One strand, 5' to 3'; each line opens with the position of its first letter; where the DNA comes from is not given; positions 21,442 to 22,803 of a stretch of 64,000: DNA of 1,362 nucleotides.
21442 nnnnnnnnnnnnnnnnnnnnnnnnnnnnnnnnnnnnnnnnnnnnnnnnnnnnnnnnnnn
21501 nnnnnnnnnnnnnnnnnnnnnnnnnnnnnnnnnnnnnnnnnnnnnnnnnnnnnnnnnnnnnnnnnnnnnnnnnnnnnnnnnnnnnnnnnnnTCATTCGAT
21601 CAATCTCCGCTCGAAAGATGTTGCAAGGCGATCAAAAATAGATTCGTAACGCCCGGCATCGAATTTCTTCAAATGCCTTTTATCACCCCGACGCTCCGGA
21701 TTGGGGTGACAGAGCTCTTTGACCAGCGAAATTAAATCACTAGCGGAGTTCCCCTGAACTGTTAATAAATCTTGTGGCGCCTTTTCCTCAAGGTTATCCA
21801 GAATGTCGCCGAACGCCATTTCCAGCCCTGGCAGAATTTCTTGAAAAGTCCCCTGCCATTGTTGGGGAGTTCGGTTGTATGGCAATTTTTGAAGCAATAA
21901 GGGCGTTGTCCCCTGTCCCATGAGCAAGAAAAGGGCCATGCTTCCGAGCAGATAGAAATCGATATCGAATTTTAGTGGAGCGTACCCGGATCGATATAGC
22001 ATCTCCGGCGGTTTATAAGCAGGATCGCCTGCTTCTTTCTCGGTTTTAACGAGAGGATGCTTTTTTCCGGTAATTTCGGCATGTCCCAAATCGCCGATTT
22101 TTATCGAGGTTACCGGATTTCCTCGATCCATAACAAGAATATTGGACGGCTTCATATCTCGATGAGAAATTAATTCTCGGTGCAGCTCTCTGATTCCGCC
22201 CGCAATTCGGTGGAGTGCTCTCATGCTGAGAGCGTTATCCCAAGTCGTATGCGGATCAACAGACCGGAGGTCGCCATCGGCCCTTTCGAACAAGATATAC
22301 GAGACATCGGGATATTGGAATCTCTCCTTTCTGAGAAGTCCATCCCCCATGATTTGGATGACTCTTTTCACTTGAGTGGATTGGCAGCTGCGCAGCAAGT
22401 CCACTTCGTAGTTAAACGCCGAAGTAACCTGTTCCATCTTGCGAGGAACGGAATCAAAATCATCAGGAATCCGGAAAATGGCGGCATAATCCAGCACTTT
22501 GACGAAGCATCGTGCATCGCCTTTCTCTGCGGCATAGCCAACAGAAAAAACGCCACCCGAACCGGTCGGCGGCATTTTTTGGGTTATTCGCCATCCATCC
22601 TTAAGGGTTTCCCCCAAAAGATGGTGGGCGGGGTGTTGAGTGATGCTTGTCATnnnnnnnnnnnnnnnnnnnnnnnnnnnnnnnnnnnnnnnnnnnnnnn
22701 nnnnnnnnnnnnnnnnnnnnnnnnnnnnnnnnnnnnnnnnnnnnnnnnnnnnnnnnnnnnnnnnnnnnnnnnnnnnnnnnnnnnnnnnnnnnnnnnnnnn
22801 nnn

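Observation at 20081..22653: Low-GC two-gene operon: eukaryotic-like Ser/Thr kinase translationally coupled to a 504-aa helical-repeat protein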

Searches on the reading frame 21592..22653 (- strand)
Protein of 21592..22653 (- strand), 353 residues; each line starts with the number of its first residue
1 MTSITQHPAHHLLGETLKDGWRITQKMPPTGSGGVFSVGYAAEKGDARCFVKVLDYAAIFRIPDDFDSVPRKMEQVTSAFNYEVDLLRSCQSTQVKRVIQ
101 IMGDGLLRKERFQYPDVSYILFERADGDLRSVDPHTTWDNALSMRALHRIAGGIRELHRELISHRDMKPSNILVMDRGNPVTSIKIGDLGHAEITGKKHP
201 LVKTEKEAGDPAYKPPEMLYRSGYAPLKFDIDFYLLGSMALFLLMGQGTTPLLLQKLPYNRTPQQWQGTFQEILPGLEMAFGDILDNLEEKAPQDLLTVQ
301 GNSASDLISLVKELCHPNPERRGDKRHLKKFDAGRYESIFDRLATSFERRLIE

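Call 3: search_protein_families(library=pfam, proteins=[window:21592-22653:-], max_evalue=0.1)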
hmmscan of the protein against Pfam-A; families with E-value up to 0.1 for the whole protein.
window:21592-22653:- (353 aa): 3 families
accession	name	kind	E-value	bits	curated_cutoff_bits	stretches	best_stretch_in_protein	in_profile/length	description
PF00069.31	Pkinase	-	3.1e-23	83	31.7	1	77-323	42-252/263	Protein kinase domain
PF07714.23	PK_Tyr_Ser-Thr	-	1.5e-06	28.1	23.1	1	124-224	95-181/258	Protein tyrosine and serine/threonine kinase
PF06293.20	Kdo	-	1.9e-05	24.6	21.3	1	81-180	59-157/207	Lipopolysaccharide kinase (Kdo/WaaP) family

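Call 4: search_protein_families(library=padloc, proteins=[window:21592-22653:-], max_evalue=0.1)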
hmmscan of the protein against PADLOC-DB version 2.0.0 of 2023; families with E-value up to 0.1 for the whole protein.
window:21592-22653:- (353 aa): 34 families (the best 25 are shown)
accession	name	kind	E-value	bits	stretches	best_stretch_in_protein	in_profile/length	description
PDLC04780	PDC-M71A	-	6e-84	280.4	1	1-349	1-347/352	-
PDLC03920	MkoA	-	5.4e-16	56.1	1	47-329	33-271/1112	-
PDLC04138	mad6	-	7.6e-15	52.8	1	74-224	93-233/659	mads_6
PDLC04047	PD-T4-6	-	5.3e-13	46.8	1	113-247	81-209/327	-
PDLC04042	PD-T4-6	-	1.1e-11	43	1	17-246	7-208/292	-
PDLC04054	PD-T4-6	-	7.6e-11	40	1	140-298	110-261/347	-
PDLC04044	PD-T4-6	-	1.9e-09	35.1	1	138-295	135-277/372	-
PDLC04051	PD-T4-6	-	1.3e-08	32.2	1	27-296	37-284/476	-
PDLC04053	PD-T4-6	-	1.7e-08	32.3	1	144-247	113-208/311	-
PDLC01088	C3a189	-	8.3e-08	29.2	1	118-212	72-173/840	kinase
PDLC02375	Stk2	-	1.2e-07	28.9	1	74-247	161-317/500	-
PDLC04050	PD-T4-6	-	1.9e-07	28.4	1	119-248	139-264/480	-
PDLC04048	PD-T4-6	-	4.4e-07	27.6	1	117-247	85-209/354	-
PDLC04057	PD-T4-6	-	8.4e-07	26.3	1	147-246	114-206/443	-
PDLC04041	PD-T4-6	-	1.1e-06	26.1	1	78-246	73-230/443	-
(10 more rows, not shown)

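Call 5: search_protein_families(library=ncbifam, proteins=[window:21592-22653:-], max_evalue=0.1)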
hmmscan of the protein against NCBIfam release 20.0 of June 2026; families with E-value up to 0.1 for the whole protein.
window:21592-22653:- (353 aa): 12 families
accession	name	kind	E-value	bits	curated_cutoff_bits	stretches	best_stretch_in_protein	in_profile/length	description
NF038150.1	lanthi_synth_IV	equivalog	9.5e-10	37.4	650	1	139-265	296-409/851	class IV lanthionine synthetase LanL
NF047741.1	antiphage_MADS6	equivalog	1.5e-09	37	460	1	135-296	293-446/612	methylation-associated defense system protein kinase MAD6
NF033483.0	PknB_PASTA_kin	equivalog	6.1e-09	35.4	450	1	116-226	80-186/563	Stk1 family PASTA domain-containing Ser/Thr kinase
NF043056.1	T4SS_LegK1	equivalog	2.2e-05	23.2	550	1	159-222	208-264/516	Dot/Icm T4SS effector kinase LegK1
NF053615.1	SerThrKinAfsKStmc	equivalog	0.00013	20.8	1300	1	150-245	121-208/809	protein serine/threonine kinase AfsK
TIGR03903.1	TOMM_kin_cyc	equivalog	0.00033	18.6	705.75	1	154-247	92-186/1267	TOMM system kinase/cyclase fusion protein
NF033442.0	BREX_PglW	equivalog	0.00039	18.2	990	1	144-247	315-425/1391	BREX system serine/threonine kinase PglW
NF052427.1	StpK7MSMEG_1200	equivalog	0.0014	17.2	900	1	137-217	104-179/601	serine/threonine protein kinase StpK7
NF002475.0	PRK01723.1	equivalog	0.0049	15.9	142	1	139-178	141-180/241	3-deoxy-D-manno-octulosonic acid kinase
NF038151.1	lanthi_synth_III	equivalog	0.017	13.5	575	1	144-255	339-433/833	class III lanthionine synthetase LanKC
TIGR03724.2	arch_bud32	equivalog_domain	0.045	13.2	125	1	145-180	89-122/193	KEOPS complex kinase/ATPase Bud32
NF009651.0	PRK13184.1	equivalog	0.081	10.8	839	0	145-177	117-149/932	serine/threonine-protein kinase PknD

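Call 15: find_homologous_proteins(query=window:21592-22653:-, max_evalue=1e-10)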
Query window:21592-22653:- (353 aa): 34 proteins with E <= 1e-10 among 1776 candidates.
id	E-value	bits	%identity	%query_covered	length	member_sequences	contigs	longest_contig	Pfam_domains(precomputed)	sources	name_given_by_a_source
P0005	6.8e-239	810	100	100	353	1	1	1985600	PF06293.21,PF07714.24,PF00069.32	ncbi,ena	-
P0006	9.0e-154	530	67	100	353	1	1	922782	PF06293.21,PF07714.24,PF00069.32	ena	-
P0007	2.7e-68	249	42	99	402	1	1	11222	PF07714.24,PF00069.32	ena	-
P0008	4.0e-58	215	38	97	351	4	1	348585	PF07714.24,PF00069.32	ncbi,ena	-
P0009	3.0e-54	202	38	98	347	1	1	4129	PF07714.24,PF00069.32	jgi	jgi:eukaryotic-like serine/threonine-protein kinase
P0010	1.9e-50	190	38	97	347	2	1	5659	PF07714.24,PF00069.32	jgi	jgi:serine/threonine protein kinase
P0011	4.7e-49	185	34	95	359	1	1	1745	PF07714.24,PF00069.32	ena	-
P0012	7.2e-48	181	34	95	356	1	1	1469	PF00069.32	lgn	-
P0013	1.1e-47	181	35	95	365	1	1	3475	PF07714.24,PF00069.32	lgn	-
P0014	4.1e-47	179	34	96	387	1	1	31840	PF00069.32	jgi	jgi:serine/threonine protein kinase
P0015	4.5e-45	172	35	95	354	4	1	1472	PF07714.24,PF00069.32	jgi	jgi:eukaryotic-like serine/threonine-protein kinase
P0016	1.2e-43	168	33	97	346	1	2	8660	PF07714.24,PF00069.32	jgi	jgi:serine/threonine protein kinase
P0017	1.3e-43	167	36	95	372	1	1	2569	PF07714.24,PF00069.32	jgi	jgi:serine/threonine protein kinase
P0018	5.3e-43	165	34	89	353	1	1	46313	PF07714.24,PF00069.32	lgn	-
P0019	2.0e-41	160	33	95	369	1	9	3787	PF07714.24,PF00069.32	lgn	-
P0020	1.8e-40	157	32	98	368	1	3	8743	PF00069.32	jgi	jgi:serine/threonine protein kinase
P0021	1.2e-38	151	31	97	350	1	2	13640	PF07714.24,PF00069.32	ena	-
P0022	1.1e-37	148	33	95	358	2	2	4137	PF00069.32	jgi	jgi:serine/threonine protein kinase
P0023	3.6e-37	146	32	95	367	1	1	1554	PF00069.32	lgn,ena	-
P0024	6.7e-37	145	33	95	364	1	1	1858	PF07714.24,PF00069.32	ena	-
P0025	2.8e-35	140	32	86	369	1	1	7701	PF00069.32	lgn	-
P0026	1.2e-34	138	31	97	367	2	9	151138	PF00069.32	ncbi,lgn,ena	-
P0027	1.7e-34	137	32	90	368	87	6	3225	PF00069.32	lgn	-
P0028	2.4e-34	137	32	95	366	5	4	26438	PF00069.32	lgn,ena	-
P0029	2.8e-34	137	31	95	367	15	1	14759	PF00069.32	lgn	-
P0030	5.9e-33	132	33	92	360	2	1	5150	PF07714.24,PF00069.32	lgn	-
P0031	7.1e-33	132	32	88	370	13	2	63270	PF00069.32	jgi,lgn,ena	-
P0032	3.0e-32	130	30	93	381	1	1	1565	PF07714.24,PF00069.32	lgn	-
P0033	4.4e-32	129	32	95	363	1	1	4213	PF00069.32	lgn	-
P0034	7.7e-32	129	32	92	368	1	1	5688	PF00069.32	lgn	-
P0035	1.2e-31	128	32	88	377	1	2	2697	PF00069.32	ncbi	-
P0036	2.2e-31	127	31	94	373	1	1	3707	PF07714.24,PF00069.32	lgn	-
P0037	7.3e-27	112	31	87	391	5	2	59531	PF00069.32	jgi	jgi:eukaryotic-like serine/threonine-protein kinase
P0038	1.5e-26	111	29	89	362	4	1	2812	PF00069.32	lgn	-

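Call 16: find_encoding_contigs(protein=P0008, flank=10000, max_places=2)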
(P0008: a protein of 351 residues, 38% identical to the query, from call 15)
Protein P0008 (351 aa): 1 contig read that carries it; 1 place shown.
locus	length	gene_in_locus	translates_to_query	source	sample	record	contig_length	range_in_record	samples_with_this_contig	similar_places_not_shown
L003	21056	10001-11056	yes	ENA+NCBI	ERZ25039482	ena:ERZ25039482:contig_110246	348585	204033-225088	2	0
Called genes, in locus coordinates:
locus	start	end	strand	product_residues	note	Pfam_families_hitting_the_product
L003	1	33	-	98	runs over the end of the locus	-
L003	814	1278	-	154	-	PF00005:ABC_tran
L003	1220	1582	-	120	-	PF00005:ABC_tran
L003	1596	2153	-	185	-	PF12804:NTP_transf_3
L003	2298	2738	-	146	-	PF25601:AAA_lid_14, PF02954:HTH_8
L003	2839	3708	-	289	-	PF00072:Response_reg, PF00158:Sigma54_activat, PF14532:Sigma54_activ_2, PF07728:AAA_5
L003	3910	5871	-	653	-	PF00512:HisKA, PF02518:HATPase_c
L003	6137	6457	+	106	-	PF00166:Cpn10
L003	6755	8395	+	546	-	PF00118:Cpn60_TCP1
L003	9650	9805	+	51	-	-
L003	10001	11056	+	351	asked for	PF00069:Pkinase, PF07714:PK_Tyr_Ser-Thr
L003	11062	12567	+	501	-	PF13424:TPR_12 (faint), PF14559:TPR_19 (faint), PF13431:TPR_17 (faint), PF13428:TPR_14 (faint)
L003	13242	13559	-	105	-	-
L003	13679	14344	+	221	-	PF01047:MarR (faint)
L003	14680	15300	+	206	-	PF06831:H2TH, PF06827:zf-FPG_IleRS (weak)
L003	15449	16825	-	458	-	PF19425:Csd3_N2 (faint), PF01551:Peptidase_M23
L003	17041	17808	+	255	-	-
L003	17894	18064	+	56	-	-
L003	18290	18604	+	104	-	-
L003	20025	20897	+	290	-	-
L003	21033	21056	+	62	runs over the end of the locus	-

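Call 17: find_encoding_contigs(protein=P0026, flank=10000, max_places=2)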
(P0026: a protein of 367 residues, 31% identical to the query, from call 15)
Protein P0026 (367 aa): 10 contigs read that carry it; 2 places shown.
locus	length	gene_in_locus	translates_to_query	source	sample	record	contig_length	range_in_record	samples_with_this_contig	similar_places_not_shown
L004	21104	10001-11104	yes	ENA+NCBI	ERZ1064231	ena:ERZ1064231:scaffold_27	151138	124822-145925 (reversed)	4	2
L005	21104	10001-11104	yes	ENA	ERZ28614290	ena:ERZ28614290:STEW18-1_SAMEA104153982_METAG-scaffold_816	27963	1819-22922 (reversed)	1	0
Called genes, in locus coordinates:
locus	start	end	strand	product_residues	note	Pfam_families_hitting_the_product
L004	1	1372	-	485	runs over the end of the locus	PF01076:Mob_Pre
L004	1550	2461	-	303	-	PF19898:DUF6371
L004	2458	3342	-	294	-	PF08800:BT4734-like_N, PF08707:PriCT_2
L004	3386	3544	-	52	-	-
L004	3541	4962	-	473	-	PF13148:DUF3987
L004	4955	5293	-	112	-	PF12728:HTH_17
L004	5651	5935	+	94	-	PF13443:HTH_26 (weak), PF01381:HTH_3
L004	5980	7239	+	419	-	PF01555:N6_N4_Mtase (faint)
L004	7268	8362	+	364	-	PF01555:N6_N4_Mtase (weak), PF01170:UPF0020 (weak)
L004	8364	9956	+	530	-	-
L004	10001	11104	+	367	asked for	PF00069:Pkinase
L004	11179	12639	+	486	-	PF13428:TPR_14 (faint), PF13431:TPR_17 (faint), PF00515:TPR_1 (faint), PF07719:TPR_2 (faint), PF13181:TPR_8 (faint)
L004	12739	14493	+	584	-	PF04326:SLFN_AlbA_2, PF13749:HATPase_c_4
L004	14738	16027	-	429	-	-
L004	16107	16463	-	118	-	PF12728:HTH_17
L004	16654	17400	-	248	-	PF00149:Metallophos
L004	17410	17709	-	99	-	-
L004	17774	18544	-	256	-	PF00149:Metallophos, PF12850:Metallophos_2 (weak)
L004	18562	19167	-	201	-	-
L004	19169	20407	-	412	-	-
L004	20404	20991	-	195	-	PF00149:Metallophos, PF12850:Metallophos_2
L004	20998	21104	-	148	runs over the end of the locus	-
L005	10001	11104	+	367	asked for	PF00069:Pkinase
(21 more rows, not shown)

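Call 18: find_encoding_contigs(protein=P0007, flank=10000, max_places=2)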
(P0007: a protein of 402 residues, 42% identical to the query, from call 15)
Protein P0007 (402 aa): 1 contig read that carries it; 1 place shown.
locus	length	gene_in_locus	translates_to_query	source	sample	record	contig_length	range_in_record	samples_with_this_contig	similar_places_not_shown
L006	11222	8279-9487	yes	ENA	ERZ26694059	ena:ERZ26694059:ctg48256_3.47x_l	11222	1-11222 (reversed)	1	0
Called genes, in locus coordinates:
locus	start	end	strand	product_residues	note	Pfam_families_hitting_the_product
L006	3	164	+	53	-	?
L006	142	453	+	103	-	-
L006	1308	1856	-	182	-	-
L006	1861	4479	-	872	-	PF02384:N6_Mtase (faint), PF20473:MmeI_Mtase (faint), PF07669:Eco57I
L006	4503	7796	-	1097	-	PF13091:PLDc_2 (weak), PF00176:SNF2-rel_dom (faint), PF00270:DEAD (faint), PF04851:ResIII (faint), PF00271:Helicase_C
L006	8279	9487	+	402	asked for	PF00069:Pkinase, PF07714:PK_Tyr_Ser-Thr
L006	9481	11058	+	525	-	PF13428:TPR_14 (faint), PF14559:TPR_19 (faint), PF07719:TPR_2 (faint), PF13181:TPR_8 (faint)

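Call 34: predict_structure(alignment_id=A2)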
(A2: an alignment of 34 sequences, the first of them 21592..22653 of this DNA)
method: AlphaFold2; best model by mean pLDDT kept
length: 353 residues; sequences in the alignment: 34
mean_pLDDT: 89.7   pTM: 0.90
mean pLDDT of the five models: 89.7, 88.2, 87.8, 87.5, 86.5
residues with pLDDT >= 90: 254; 70-90: 69; 50-70: 22; < 50: 8
segments of 3 or more residues with pLDDT < 50: 1-4
pLDDT, mean of each block of 10 residues (from residue 1): 69 97 92 77 97 91 77 92 97 97 96 93 95 67 94 97 96 92 92 93 87 95 86 97 94 97 97 98 94 58 79 96 81 93 89 83
secondary structure, 60 per line:
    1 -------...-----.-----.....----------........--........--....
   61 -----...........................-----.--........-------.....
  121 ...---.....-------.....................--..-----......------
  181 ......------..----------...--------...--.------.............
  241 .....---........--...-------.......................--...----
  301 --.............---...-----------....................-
elements in order: E22-26 E37-44 E47-54 H57-60 H66-92 E101-108 E116-123 H139-159 E172-174 E184-186 H228-245 H249-256 H270-291 H303-315 H333-352

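Call 40: fold_search(model_id=the predicted structure, library=pdb)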
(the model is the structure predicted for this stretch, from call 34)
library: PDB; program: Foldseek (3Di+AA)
matches with E <= 10: 2000; with E <= 0.001: 1998
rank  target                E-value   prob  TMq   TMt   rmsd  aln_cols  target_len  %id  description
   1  5byy                  2.4e-11  1.00  0.53  0.55  13.1       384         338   17  ERK5 IN COMPLEX WITH SMALL MOLECULE (released 2016-05-04)
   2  5ig1_A                4.3e-11  1.00  0.54  0.62   8.5       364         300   19  Crystal structure of S. rosetta CaMKII kinase domain (released 2016-03-23)
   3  4krd_A                4.5e-11  1.00  0.59  0.70   5.7       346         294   16  Crystal Structure of Pho85-Pcl10 Complex (released 2013-09-18)
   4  7o7i                  5.3e-11  1.00  0.59  0.57   8.4       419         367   14  Crystal structure of the human HIPK3 kinase domain (released 2021-11-24)
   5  5byz                  5.6e-11  1.00  0.53  0.54  13.4       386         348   18  ERK5 in complex with small molecule (released 2016-05-04)
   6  7vdq_A                6.2e-11  1.00  0.52  0.63   7.4       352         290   18  The structure of cyclin-dependent kinase 5 (CDK5) in complex with p25 and Compound 7 (released 2022-03-09)
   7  5o7i                  6.2e-11  1.00  0.53  0.55  13.4       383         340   17  ERK5 in complex with a pyrrole inhibitor (released 2018-06-20)
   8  3o0g_A                6.5e-11  1.00  0.55  0.65   7.2       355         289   17  Crystal Structure of Cdk5:p25 in complex with an ATP analogue (released 2011-01-26)
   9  7vdp_A                6.8e-11  1.00  0.54  0.65   7.3       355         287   18  The structure of cyclin-dependent kinase 5 (CDK5) in complex with p25 and Compound 1 (released 2022-03-09)
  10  9et3_A                7.2e-11  1.00  0.55  0.64   6.9       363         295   16  CDK2-cyclin A in complex with FragLite 10 (released 2025-04-09)
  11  4bcm_A                7.6e-11  1.00  0.53  0.62   7.3       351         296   16  Structure of CDK2 in complex with cyclin A and a 2-amino-4-heteroaryl- pyrimidine inhibitor (released 2013-03-06)
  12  7vdp_B                8.4e-11  1.00  0.54  0.67   6.6       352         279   16  The structure of cyclin-dependent kinase 5 (CDK5) in complex with p25 and Compound 1 (released 2022-03-09)
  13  9esj_A                9.8e-11  1.00  0.55  0.64   7.1       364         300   17  CDK2-cyclin A in complex with FragLite 31 (released 2025-04-09)
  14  9lta_B                9.8e-11  1.00  0.48  0.49  13.6       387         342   16  Crystal Structure of Compound SKLB-D18 with MAPK7 (ERK5) (released 2025-04-02)
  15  7ejv_B                1.0e-10  1.00  0.56  0.51   8.9       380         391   14  The co-crystal structure of DYRK2 with YK-2-69 (released 2022-04-06)
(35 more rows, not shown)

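Call 66: search_solved_structures(query=A2, max_evalue=0.00001)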
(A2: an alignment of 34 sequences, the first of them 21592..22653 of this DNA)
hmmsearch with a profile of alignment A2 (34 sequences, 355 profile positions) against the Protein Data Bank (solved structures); distinct sequences matched with E-value up to 0.00001: 1794 (the best 60 are shown).
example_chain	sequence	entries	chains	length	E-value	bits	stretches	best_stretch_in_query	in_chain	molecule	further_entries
5ntt_A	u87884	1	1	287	8.9e-18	67.6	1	112-264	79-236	Dual specificity protein kinase TTK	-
5eh0_A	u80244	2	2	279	1e-17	67.4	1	112-264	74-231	Dual specificity protein kinase TTK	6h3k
4js8_A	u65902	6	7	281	1.1e-17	67.3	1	112-264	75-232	Dual specificity protein kinase TTK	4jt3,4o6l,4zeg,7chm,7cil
7chn_A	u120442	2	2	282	1.1e-17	67.3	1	112-264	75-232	Dual specificity protein kinase TTK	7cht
5ljj_A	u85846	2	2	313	1.1e-17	67.3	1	112-264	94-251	Dual specificity protein kinase TTK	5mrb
7cja_A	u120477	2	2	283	1.1e-17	67.3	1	112-264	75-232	Dual specificity protein kinase TTK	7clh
6n6o_A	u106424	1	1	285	1.1e-17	67.3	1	112-264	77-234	Dual specificity protein kinase TTK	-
4d2s_A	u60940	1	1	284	1.1e-17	67.3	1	112-264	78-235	DUAL SPECIFICITY PROTEIN KINASE TTK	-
6tn9_A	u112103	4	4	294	1.1e-17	67.3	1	112-264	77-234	Dual specificity protein kinase TTK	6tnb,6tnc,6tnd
2x9e_A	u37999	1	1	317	1.2e-17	67.1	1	113-264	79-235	DUAL SPECIFICITY PROTEIN KINASE TTK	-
5n7v_A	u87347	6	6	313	1.3e-17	67.1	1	112-264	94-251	Dual specificity protein kinase TTK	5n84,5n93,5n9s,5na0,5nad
3w1f_A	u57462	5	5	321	1.3e-17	67.1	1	112-264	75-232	Dual specificity protein kinase TTK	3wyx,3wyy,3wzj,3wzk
3vqu_A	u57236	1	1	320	1.3e-17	67.1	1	113-264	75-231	Dual specificity protein kinase TTK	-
6b4w_A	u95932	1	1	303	1.3e-17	67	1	112-264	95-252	Dual specificity protein kinase TTK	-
3cek_A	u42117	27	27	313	1.3e-17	67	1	112-264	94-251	Dual specificity protein kinase TTK | Dual specificity protein kinase TTK or monopolar spindle 1 kinase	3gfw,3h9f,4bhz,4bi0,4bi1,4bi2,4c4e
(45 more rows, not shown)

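Call 68: search_protein_families(library=pfam, proteins=[L004:8364-9956:+, L004:12733-14493:+, L003:13496-14392:-], max_evalue=0.01)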
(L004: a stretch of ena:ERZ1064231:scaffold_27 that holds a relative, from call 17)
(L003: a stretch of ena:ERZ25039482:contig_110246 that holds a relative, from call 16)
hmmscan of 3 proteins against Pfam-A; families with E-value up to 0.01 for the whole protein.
L004:8364-9956:+ (530 aa): 0 families

L004:12733-14493:+ (586 aa): 2 families
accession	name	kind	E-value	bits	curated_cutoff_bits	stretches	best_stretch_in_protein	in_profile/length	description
PF13749.12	HATPase_c_4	-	2e-18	66.6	26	1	317-399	2-87/89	Putative ATP-dependent DNA helicase recG C-terminal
PF04326.19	SLFN_AlbA_2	-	5.4e-09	37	25.3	1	39-146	19-116/118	Schlafen, AlbA_2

L003:13496-14392:- (298 aa): 0 families
